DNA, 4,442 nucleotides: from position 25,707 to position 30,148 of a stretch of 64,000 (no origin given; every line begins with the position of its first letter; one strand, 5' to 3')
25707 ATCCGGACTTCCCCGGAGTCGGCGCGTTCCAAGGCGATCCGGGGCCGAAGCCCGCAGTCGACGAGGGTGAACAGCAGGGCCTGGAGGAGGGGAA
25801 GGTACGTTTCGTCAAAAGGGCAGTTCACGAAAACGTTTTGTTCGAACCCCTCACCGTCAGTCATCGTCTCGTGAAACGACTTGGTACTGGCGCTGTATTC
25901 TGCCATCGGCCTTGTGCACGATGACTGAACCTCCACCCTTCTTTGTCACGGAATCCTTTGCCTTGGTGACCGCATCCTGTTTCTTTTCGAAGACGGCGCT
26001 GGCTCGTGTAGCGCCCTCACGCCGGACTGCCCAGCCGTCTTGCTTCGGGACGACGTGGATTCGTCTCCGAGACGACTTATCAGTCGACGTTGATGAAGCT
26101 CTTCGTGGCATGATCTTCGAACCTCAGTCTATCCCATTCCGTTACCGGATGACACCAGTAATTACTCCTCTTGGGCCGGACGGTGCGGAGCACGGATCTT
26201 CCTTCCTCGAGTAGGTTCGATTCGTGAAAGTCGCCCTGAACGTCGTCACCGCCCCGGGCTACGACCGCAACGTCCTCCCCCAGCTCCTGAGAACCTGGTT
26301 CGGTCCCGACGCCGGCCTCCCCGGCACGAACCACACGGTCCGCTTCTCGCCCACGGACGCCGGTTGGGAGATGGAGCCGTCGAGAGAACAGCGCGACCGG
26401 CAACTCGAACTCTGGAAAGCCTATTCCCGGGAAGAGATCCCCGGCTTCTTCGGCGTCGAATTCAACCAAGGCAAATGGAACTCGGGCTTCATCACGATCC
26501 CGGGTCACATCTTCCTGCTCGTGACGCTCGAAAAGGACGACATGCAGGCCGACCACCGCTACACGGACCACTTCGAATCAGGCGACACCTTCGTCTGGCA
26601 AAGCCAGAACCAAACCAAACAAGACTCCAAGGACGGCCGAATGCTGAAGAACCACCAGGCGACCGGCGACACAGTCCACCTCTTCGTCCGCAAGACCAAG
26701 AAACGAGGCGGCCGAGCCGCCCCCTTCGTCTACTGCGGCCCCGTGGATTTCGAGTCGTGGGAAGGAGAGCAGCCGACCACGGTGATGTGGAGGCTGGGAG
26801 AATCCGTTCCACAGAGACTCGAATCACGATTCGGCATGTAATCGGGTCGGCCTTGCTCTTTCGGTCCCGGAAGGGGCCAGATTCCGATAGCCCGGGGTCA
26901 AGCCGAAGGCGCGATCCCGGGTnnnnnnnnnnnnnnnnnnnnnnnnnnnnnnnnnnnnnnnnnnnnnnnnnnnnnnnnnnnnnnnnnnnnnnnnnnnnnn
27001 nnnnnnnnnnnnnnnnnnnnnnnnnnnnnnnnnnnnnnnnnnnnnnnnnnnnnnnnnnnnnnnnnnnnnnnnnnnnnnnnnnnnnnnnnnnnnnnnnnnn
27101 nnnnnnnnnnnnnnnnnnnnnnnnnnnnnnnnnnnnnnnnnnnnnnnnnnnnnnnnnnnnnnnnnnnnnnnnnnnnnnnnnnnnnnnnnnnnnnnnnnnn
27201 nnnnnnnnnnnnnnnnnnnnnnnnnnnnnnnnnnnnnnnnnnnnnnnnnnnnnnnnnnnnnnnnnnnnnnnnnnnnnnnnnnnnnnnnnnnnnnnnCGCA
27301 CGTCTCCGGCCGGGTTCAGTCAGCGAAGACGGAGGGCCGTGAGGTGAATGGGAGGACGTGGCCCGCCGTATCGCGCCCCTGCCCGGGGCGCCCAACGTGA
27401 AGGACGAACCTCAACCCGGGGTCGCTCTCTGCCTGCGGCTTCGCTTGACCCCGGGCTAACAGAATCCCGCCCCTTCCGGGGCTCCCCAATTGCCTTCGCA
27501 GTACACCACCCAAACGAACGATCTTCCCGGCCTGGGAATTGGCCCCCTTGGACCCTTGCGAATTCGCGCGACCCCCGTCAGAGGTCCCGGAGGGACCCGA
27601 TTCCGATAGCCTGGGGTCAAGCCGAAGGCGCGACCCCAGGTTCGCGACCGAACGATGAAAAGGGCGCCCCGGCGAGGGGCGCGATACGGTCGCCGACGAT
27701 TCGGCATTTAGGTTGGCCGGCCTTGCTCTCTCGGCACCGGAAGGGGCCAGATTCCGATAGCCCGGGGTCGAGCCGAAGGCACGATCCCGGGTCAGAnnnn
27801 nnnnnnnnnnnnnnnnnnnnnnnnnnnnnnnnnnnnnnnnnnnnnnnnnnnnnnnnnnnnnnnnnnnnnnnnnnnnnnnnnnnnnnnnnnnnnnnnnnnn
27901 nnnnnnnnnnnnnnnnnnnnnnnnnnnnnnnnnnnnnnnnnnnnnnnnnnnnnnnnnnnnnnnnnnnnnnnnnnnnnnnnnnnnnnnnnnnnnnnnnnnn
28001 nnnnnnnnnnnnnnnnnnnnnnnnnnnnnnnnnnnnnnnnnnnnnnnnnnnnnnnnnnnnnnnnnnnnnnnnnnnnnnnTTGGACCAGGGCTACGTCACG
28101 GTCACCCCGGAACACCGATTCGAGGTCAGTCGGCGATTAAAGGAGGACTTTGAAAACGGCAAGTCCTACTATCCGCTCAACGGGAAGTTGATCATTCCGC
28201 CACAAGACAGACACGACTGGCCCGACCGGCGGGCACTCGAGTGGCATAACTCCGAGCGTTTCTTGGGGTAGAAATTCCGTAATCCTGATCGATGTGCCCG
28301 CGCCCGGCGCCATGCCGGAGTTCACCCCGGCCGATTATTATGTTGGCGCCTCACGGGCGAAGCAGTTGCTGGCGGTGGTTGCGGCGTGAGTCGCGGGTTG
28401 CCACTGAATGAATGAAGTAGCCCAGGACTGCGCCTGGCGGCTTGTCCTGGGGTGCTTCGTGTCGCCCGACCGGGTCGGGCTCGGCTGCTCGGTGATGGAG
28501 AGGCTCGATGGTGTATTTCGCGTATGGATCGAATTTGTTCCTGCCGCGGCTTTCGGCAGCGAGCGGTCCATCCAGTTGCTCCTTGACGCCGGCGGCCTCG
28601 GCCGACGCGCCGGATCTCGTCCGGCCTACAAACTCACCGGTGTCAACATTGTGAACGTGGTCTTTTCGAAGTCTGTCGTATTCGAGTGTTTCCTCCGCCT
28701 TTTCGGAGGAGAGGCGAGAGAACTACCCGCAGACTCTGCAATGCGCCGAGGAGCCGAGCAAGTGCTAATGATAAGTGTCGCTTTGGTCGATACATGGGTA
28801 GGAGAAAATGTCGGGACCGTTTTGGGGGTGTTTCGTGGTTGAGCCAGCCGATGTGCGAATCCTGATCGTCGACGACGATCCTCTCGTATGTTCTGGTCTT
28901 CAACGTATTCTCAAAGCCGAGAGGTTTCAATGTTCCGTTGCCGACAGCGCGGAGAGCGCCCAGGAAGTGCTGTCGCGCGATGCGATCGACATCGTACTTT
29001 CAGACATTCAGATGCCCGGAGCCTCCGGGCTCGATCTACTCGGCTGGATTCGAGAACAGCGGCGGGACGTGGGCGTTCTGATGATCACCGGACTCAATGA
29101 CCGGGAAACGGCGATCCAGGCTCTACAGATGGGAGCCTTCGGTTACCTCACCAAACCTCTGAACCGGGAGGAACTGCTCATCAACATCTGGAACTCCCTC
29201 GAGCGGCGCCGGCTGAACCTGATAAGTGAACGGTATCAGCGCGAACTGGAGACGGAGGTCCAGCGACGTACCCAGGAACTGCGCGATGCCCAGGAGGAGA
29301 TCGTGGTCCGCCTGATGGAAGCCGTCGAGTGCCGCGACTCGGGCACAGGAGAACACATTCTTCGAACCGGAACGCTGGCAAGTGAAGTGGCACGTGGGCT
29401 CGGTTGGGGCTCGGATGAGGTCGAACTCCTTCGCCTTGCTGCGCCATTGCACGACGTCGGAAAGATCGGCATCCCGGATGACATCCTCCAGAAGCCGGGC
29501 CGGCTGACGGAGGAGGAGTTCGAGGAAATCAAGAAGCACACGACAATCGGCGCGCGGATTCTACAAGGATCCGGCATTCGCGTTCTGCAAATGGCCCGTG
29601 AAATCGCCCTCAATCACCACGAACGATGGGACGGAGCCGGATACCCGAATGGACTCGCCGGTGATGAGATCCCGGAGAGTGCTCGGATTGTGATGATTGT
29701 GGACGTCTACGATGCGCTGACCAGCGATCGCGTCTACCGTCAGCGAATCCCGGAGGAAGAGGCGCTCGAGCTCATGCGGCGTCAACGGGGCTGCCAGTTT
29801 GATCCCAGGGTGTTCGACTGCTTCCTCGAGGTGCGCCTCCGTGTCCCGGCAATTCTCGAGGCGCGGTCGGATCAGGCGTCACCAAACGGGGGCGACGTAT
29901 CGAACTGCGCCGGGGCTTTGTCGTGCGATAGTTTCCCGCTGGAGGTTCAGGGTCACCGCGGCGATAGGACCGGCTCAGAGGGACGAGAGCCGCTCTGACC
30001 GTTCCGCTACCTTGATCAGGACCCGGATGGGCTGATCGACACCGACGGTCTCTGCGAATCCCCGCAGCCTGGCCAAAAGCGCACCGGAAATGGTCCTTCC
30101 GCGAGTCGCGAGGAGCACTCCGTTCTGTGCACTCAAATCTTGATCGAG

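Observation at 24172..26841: Compact HNH / HIT / TIR-or-NDT-like / DUF2188 operon divergent from a stand-alone DUF3427 gene: candidate uncharacterised defence module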

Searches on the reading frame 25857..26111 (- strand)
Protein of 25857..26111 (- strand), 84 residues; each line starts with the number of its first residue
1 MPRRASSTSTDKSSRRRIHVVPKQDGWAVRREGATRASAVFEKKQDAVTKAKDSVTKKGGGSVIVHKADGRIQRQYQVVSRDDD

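Call 4: search_protein_families(library=pfam, proteins=[window:25857-26111:-], max_evalue=0.1)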
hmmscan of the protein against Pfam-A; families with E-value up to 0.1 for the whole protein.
window:25857-26111:- (84 aa): 1 family
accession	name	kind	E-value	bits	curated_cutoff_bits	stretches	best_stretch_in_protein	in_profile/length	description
PF09954.14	DUF2188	-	4.5e-19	68.8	22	1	18-76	1-60/62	Uncharacterized protein conserved in bacteria (DUF2188)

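Call 5: search_protein_families(library=padloc, proteins=[window:25857-26111:-], max_evalue=0.1)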
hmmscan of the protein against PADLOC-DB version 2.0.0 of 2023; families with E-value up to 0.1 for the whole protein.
window:25857-26111:- (84 aa): 2 families
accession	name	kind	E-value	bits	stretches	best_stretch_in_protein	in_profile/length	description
PDLC04941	PDC-S16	-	1.8e-16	58.7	1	16-75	4-63/75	-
PDLC04942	PDC-S16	-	1.2e-15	55.9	1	16-75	4-63/75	-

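Call 6: search_protein_families(library=ncbifam, proteins=[window:25857-26111:-], max_evalue=0.1)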
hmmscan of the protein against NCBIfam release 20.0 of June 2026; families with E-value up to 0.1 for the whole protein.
window:25857-26111:- (84 aa): 0 families

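Call 39: search_solved_structures(query=window:25857-26111:-, max_evalue=10)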
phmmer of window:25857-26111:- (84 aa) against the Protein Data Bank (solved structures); distinct sequences matched with E-value up to 10: 2.
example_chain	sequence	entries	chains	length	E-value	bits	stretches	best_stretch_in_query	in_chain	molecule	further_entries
2d0a_A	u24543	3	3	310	0.56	13.7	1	10-74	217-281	ribonuclease HIII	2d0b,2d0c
3asm_A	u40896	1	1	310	0.56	13.7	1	10-74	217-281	Ribonuclease HIII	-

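Call 58: find_homologous_proteins(query=window:25857-26111:-, max_evalue=0.001)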
Query window:25857-26111:-: 1 candidates shared short words with the query, none scored E <= 0.001.

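Call 69: predict_structure(protein=window:25857-26111:-)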
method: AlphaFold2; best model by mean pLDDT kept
length: 84 residues; sequences in the alignment: 1
mean_pLDDT: 79.5   pTM: 0.68
mean pLDDT of the five models: 79.5, 55.2, 54.3, 47.3, 47.2
residues with pLDDT >= 90: 33; 70-90: 32; 50-70: 9; < 50: 10
segments of 3 or more residues with pLDDT < 50: 4-7, 11-13
pLDDT, mean of each block of 10 residues (from residue 1): 49 68 92 81 94 86 90 86 57
secondary structure, 60 per line:
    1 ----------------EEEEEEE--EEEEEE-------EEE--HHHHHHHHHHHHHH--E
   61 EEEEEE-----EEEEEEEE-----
elements in order: E17-23 E26-31 E39-41 H44-57 E60-66 E72-79

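Call 75: fold_search(model_id=the predicted structure, library=pdb)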
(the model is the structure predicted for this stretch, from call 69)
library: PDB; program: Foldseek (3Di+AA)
matches with E <= 10: 203; with E <= 0.001: 0
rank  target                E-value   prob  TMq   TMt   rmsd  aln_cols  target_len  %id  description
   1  7mi9_B                2.9e-01  0.21  0.29  0.10   9.3        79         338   13  Full integration complex of Cas1/Cas2 from Cas4-containing system (released 2021-11-17)
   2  7mi4_B                4.8e-01  0.18  0.28  0.09   9.3        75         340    9  Symmetrical PAM-PAM prespacer bound Cas4/Cas1/Cas2 complex (released 2021-11-17)
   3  7ei1_N                6.3e-01  0.12  0.29  0.11   8.7        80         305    8  Structure of Pyrococcus furiosus Cas1Cas2 complex (released 2021-11-24)
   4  7ei1_J                6.7e-01  0.13  0.28  0.11   9.0        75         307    5  Structure of Pyrococcus furiosus Cas1Cas2 complex (released 2021-11-24)
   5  7ei1_H                7.6e-01  0.13  0.29  0.11   9.5        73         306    7  Structure of Pyrococcus furiosus Cas1Cas2 complex (released 2021-11-24)
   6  2nwh                  1.1e+00  0.14  0.34  0.11  10.9       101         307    7  Carbohydrate kinase from Agrobacterium tumefaciens (released 2006-12-12)
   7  6i2v                  1.4e+00  0.21  0.31  0.25   3.0        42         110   12  Pilotin from Vibrio vulnificus type 2 secretion system, EpsS. (released 2019-04-10)
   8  2yzs_A                1.6e+00  0.09  0.30  0.10  10.2        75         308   12  Crystal structure of uncharacterized conserved protein from Aquifex aeolicus (released 2007-11-06)
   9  6t9k_B                1.7e+00  0.10  0.36  0.21  12.2       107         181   10  SAGA Core module (released 2020-01-29)
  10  6t9i_B                1.7e+00  0.10  0.36  0.18  12.2       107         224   10  cryo-EM structure of transcription coactivator SAGA (released 2020-01-29)
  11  2yzs_B                1.7e+00  0.10  0.30  0.10   9.8        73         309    8  Crystal structure of uncharacterized conserved protein from Aquifex aeolicus (released 2007-11-06)
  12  4crz_A                2.1e+00  0.11  0.23  0.16   5.3        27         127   15  Direct visualisation of strain-induced protein prost-translational modification (released 2015-03-25)
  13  7cr8_B                2.1e+00  0.07  0.28  0.09  10.8        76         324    9  Synechocystis Cas1-Cas2-prespacerL complex (released 2021-03-31)
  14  3k6q_A                2.3e+00  0.23  0.35  0.23   3.4        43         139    9  CRYSTAL STRUCTURE OF An antitoxin part of a putative toxin/antitoxin system (SWOL_0700) FROM SYNTROPHOMONAS WOLFEI SUB (released 2009-10-27)
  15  4wj0_B                2.3e+00  0.06  0.28  0.10   8.5        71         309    8  Structure of PH1245, a cas1 from Pyrococcus horikoshii (released 2014-10-15)
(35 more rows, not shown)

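Call 103: search_solved_structures(query=A4, max_evalue=10, show_alignments=2)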
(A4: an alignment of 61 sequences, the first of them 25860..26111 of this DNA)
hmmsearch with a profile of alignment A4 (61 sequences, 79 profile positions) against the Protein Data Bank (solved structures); distinct sequences matched with E-value up to 10: 3.
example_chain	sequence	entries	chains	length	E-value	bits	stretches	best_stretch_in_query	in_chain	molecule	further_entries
7qep_D4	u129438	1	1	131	0.91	12.4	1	6-47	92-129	40S RIBOSOMAL PROTEIN S24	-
3puc_A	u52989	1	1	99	1.5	11.8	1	18-62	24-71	Titin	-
8fjf_A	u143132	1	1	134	4.3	10.3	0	32-52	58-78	H10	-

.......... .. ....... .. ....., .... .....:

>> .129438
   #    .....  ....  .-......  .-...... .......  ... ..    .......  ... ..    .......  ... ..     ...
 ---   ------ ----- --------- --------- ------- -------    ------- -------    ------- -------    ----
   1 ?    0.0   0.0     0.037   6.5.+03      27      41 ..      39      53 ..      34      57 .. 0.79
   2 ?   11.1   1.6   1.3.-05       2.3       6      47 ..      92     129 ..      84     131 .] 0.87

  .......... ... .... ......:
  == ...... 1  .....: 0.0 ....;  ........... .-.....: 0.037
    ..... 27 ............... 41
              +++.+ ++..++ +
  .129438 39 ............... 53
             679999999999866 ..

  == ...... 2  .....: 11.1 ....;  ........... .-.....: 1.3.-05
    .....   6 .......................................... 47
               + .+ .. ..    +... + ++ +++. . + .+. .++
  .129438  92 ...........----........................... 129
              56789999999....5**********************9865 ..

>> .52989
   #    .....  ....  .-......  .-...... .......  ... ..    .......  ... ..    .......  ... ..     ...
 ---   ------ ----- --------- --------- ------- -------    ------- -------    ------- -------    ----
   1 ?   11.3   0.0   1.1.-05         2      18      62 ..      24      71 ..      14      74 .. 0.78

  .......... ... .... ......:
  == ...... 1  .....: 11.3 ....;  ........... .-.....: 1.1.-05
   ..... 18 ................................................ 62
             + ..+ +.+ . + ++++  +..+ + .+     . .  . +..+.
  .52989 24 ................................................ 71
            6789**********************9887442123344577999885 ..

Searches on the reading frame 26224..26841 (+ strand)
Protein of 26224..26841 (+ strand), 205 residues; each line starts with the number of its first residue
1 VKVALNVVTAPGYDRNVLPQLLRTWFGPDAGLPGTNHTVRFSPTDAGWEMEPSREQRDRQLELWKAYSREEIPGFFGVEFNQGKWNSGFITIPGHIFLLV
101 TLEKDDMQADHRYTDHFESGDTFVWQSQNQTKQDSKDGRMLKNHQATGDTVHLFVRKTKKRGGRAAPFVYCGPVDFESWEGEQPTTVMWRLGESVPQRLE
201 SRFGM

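Call 4: search_protein_families(library=pfam, proteins=[window:26224-26841:+], max_evalue=0.1)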
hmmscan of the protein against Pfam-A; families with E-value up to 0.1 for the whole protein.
window:26224-26841:+ (205 aa): 1 family
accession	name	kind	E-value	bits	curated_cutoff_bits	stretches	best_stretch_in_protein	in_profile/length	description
PF11907.13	DUF3427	-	3.6e-26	92.5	27.7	1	55-199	121-275/280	Domain of unknown function (DUF3427)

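Call 5: search_protein_families(library=padloc, proteins=[window:26224-26841:+], max_evalue=0.1)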
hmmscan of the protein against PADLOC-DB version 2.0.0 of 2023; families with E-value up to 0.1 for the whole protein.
window:26224-26841:+ (205 aa): 2 families
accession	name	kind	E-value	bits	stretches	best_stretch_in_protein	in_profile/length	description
PDLC03659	mREase_IV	-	8.4e-14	48.4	1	97-197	830-933/945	Type IV methyl-directed restriction enzyme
PDLC03658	mREase_IV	-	6.7e-07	25.4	1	60-162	802-905/953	Type IV methyl-directed restriction enzyme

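Call 6: search_protein_families(library=ncbifam, proteins=[window:26224-26841:+], max_evalue=0.1)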
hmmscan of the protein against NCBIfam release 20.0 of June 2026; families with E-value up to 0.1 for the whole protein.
window:26224-26841:+ (205 aa): 0 families

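Call 82: search_dna_similar(query=window:26224-26841:+, collection=plasmids, mode=protein, max_rows=20)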
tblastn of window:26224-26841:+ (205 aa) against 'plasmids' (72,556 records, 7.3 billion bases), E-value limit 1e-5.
Records with a match: 21; places in all: 21; records where one place covers at least 80% of the query: 0.
Best place of each record, by identity: <60% 21.
By first word of the organism name: Streptomyces 5; Pseudoalteromonas 5; Rhodobacter 1; Paracoccus 1; Neotabrizicola 1; Aeromonas 1; Deinococcus 1; Hymenobacter 1; Proteus 1; Acetoanaerobium 1; and 3 more.
By predicted mobility (MOB-suite, as given by PLSDB): non-mobilizable 18; mobilizable 3.
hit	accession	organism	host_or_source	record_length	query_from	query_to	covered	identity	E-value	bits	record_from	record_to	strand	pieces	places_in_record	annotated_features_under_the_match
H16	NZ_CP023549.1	Rhodobacter sp. CZR27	cell culture,paddy soil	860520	62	205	70%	48.6%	1e-37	145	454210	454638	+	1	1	DUF3427 domain-containing protein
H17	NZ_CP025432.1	Paracoccus zhejiangensis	single cell,sludge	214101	62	197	66%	45.6%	2e-30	124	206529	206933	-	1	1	DUF3427 domain-containing protein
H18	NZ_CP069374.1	Neotabrizicola shimadae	microbial biofilm,biofilm, Nakabusa ...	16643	57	205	73%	37.7%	6e-24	105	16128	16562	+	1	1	DUF3427 domain-containing protein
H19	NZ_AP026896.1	Aeromonas caviae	Microbe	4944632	61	196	66%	35.7%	2e-11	69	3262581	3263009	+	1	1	none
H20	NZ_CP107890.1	Streptomyces sp. NBC_00470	-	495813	61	196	66%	35.6%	2e-13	75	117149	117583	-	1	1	DUF3427 domain-containing protein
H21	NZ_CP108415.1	Streptomyces sp. NBC_01298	-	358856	61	203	70%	33.3%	5e-13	74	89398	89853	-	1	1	DUF3427 domain-containing protein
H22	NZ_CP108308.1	Streptomyces sp. NBC_00015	-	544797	61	204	70%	32.7%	5e-13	74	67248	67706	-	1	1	DUF3427 domain-containing protein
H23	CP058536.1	Deinococcus sp. D7000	seawater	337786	67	200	65%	34.8%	5e-17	86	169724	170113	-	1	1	DUF3427 domain-containing protein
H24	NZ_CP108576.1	Streptomyces microflavus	-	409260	61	199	68%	33.6%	5e-13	74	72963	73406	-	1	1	none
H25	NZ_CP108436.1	Streptomyces sp. NBC_01281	-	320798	61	196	66%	34.2%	2e-10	67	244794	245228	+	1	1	DUF3427 domain-containing protein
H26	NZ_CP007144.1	Hymenobacter swuensis DY53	-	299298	61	196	66%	33.6%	2e-12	72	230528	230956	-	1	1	DEAD/DEAH box helicase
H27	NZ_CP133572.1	Pseudoalteromonas sp. HL-AS2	sediment core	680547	58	199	69%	30.2%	4e-9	63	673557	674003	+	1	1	DUF3427 domain-containing protein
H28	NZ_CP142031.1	Pseudoalteromonas sp. CuT4-3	whole organism,deep-sea sediment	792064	58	199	69%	30.2%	9e-9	62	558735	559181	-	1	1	DEAD/DEAH box helicase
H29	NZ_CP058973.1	Pseudoalteromonas sp. JSTW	cell culture,marine sediment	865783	58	199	69%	30.2%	1e-8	61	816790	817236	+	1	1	DEAD/DEAH box helicase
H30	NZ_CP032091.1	Pseudoalteromonas donghaensis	cell culture,seawater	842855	58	199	69%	30.2%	1e-8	61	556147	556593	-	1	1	DEAD/DEAH box helicase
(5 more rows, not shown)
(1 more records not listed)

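Call 83: get_annotated_region(hit=H16, flank=3500)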
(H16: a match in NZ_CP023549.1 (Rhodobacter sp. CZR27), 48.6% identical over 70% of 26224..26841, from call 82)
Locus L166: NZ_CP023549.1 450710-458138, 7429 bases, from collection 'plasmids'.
description: Rhodobacter sp. CZR27 plasmid unnamed1, complete sequence
organism: Rhodobacter sp. CZR27 (NCBI taxid 2033869)
taxonomy: Bacteria; Pseudomonadota; Alphaproteobacteria; Rhodobacterales; Paracoccaceae; Rhodobacter; Rhodobacter sp. CZR27
host: -; source: cell culture,paddy soil; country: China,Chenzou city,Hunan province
typing (MOB-suite, as given by PLSDB): non-mobilizable
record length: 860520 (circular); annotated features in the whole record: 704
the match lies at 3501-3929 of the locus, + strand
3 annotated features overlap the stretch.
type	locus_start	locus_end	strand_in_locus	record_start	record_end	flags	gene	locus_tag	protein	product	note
CDS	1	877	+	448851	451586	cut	-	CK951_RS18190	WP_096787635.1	relaxase/mobilization nuclease domain-containing protein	-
CDS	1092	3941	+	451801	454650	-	-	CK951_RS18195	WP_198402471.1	DUF3427 domain-containing protein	-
CDS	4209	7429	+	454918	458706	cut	-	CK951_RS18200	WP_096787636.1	SIR2 family protein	-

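Call 84: get_annotated_region(hit=H17, flank=3500)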
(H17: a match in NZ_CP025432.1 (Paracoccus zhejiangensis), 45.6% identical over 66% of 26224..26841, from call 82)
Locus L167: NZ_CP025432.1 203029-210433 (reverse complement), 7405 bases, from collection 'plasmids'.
description: Paracoccus zhejiangensis strain J6 plasmid pPZ02, complete sequence
organism: Paracoccus zhejiangensis (NCBI taxid 1077935)
taxonomy: Bacteria; Pseudomonadota; Alphaproteobacteria; Rhodobacterales; Paracoccaceae; Paracoccus; Paracoccus zhejiangensis
host: -; source: single cell,sludge; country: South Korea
typing (MOB-suite, as given by PLSDB): mobilizable; replicon rep_cluster_517; relaxase MOBP
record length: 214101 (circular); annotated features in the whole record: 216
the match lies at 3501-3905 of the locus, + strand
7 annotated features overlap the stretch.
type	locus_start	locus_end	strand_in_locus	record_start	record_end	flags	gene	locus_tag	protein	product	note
CDS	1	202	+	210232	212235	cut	-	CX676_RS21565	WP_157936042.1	substrate-binding domain-containing protein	-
CDS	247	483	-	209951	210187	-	-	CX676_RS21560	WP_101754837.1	type I restriction-modification system subunit M N-terminal domain-containing protein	-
CDS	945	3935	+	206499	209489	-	-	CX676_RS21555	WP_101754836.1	DUF3427 domain-containing protein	-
CDS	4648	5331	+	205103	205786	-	-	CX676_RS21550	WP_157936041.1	hypothetical protein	-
CDS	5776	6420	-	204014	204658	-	-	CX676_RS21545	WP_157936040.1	glutathione S-transferase family protein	GO:0006749 - glutathione metabolic process [Evidence IEA]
CDS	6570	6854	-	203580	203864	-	-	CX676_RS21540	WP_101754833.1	DUF4242 domain-containing protein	-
CDS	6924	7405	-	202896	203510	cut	-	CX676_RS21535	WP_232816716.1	DUF6647 family protein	-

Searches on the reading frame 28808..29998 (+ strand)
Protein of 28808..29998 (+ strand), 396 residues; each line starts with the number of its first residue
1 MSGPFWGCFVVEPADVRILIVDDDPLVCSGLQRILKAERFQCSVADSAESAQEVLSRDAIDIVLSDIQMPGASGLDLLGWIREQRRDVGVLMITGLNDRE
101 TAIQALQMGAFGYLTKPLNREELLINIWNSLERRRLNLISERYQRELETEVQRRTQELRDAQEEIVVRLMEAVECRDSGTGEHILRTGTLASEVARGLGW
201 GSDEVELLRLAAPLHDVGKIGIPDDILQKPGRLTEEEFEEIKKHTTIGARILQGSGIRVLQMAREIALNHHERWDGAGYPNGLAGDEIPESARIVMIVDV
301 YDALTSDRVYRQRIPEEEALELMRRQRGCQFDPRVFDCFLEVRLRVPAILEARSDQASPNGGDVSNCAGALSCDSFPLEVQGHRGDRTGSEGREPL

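Call 104: search_protein_families(library=pfam, proteins=[window:28808-29998:+], max_evalue=0.01)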
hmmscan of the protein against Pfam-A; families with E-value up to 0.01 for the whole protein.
window:28808-29998:+ (396 aa): 3 families
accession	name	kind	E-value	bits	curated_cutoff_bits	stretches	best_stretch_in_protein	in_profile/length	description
PF13487.12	HD_5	-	3.7e-36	124.9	27.2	1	171-335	5-170/170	HD domain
PF00072.30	Response_reg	-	9.7e-30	103.4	30.2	1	18-124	1-107/111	Response regulator receiver domain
PF01966.28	HD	-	3.4e-25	89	22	1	181-303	2-115/116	HD domain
